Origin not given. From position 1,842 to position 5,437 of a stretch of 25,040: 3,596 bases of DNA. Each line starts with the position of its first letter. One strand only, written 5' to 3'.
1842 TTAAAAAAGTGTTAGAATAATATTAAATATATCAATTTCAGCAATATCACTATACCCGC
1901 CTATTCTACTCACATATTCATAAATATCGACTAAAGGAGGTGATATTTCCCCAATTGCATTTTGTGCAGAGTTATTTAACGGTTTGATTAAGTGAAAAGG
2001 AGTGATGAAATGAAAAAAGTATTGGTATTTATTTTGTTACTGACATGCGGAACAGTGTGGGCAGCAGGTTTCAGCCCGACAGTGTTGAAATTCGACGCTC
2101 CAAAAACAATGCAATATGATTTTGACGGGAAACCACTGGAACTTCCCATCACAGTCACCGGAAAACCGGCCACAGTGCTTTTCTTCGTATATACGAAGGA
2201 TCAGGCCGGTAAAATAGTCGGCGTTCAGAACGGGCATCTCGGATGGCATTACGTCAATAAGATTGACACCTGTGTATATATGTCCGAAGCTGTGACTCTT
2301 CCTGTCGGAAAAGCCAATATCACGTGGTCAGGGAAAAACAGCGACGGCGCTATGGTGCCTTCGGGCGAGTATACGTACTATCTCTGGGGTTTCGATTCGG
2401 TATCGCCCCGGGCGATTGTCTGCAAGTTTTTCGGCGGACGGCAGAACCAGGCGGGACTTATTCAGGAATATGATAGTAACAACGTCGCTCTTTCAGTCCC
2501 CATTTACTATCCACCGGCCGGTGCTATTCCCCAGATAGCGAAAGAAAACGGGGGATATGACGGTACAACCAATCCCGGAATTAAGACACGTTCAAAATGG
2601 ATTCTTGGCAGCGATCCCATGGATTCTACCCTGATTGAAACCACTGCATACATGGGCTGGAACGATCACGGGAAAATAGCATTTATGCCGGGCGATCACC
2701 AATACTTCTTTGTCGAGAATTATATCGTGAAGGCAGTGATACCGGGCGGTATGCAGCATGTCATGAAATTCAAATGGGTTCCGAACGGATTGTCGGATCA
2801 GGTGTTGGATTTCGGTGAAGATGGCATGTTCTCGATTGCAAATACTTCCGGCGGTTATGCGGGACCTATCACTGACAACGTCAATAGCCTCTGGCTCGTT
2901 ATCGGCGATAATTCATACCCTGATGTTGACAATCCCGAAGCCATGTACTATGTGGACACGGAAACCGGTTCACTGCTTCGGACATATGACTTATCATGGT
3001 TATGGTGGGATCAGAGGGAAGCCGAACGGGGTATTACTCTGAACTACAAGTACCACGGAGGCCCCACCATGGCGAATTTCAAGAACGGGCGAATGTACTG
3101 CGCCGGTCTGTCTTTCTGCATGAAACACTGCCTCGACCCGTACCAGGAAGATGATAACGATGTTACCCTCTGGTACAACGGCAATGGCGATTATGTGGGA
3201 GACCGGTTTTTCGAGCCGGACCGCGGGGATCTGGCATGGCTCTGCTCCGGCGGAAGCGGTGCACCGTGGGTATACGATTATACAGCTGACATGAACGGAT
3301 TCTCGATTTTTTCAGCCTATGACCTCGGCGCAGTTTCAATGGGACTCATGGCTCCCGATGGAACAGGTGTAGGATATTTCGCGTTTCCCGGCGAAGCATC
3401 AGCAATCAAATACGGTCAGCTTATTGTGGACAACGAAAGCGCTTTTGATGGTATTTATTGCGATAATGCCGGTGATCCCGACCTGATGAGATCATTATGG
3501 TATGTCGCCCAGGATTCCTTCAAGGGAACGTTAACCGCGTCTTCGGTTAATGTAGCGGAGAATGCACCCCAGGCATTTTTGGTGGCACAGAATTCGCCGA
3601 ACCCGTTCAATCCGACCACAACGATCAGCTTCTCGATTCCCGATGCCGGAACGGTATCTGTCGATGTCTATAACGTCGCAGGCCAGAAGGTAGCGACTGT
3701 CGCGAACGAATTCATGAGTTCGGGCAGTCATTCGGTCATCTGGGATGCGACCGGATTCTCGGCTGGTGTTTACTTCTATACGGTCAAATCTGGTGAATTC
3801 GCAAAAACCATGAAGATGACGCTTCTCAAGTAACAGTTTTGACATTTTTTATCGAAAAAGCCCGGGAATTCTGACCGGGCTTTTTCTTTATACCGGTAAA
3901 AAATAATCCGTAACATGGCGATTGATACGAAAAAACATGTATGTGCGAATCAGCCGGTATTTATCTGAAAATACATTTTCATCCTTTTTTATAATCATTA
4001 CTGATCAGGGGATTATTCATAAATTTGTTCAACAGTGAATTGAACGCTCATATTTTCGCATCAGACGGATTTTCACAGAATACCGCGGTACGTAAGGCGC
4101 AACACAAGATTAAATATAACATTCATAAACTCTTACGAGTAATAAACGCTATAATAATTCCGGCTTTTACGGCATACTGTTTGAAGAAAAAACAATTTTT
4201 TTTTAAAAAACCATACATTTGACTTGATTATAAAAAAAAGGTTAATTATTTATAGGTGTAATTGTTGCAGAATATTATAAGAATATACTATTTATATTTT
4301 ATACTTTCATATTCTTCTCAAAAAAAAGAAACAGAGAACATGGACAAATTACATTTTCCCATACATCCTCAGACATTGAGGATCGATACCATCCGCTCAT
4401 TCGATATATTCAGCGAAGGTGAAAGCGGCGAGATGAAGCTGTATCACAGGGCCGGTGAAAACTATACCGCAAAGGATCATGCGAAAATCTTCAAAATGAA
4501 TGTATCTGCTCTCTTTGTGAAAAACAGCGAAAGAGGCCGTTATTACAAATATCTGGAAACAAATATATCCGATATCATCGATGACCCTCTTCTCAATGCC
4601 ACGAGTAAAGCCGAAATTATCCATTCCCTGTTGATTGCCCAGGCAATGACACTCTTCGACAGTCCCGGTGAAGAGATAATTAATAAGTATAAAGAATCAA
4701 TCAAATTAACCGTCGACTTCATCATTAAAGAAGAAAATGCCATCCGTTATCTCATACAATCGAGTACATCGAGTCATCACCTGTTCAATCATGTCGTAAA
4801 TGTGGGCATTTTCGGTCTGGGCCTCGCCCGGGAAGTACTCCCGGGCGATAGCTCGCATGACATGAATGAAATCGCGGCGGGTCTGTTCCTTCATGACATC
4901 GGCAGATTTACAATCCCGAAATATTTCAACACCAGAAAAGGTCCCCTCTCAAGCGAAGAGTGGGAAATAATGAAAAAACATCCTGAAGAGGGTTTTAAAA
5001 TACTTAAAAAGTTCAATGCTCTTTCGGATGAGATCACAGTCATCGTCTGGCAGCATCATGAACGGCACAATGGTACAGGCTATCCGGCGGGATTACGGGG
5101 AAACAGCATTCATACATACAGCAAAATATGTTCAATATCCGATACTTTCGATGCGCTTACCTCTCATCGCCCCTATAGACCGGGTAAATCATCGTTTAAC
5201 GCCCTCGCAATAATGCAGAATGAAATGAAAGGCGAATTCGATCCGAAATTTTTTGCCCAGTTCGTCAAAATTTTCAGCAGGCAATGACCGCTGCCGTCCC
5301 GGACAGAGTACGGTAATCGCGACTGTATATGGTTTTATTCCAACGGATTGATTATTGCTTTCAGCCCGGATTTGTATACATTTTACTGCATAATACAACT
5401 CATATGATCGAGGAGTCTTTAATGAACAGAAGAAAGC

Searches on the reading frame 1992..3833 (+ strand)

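Call 82: search_protein_families(library=pfam, proteins=[window:1992-3833:+], max_evalue=0.001)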
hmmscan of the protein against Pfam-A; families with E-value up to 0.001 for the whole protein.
window:1992-3833:+ (613 aa): 3 families
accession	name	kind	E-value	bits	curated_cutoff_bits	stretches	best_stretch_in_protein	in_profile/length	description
PF13860.13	FlgD_ig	-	1.3e-11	44.7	27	1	95-129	37-71/79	FlgD Ig-like domain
PF18962.6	Por_Secre_tail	-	1.1e-07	32.5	27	1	536-608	3-72/75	Secretion system C-terminal sorting domain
PF13585.12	CHU_C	-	7.2e-05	23.3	27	0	542-601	17-74/86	CHU_C Type IX secretion signal domain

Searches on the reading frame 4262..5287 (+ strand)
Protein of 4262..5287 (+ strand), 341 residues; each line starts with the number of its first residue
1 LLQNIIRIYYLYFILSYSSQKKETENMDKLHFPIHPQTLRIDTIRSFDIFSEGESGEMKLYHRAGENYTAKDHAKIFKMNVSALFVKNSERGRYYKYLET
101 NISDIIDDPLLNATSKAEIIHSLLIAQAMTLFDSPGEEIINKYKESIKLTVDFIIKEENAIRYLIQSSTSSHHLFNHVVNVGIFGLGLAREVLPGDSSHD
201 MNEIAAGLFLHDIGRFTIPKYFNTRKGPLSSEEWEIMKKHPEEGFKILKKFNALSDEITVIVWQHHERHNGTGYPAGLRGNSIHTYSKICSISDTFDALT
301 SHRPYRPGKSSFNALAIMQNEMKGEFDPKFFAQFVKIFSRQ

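Call 82: search_protein_families(library=pfam, proteins=[window:4262-5287:+], max_evalue=0.001)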
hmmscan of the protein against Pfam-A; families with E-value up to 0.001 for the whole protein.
window:4262-5287:+ (341 aa): 2 families
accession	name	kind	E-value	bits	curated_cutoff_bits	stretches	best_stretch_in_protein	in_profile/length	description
PF13487.12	HD_5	-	2.5e-28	99.4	27.2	1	200-329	38-169/170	HD domain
PF01966.28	HD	-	1.9e-16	60.8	22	1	175-298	2-115/116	HD domain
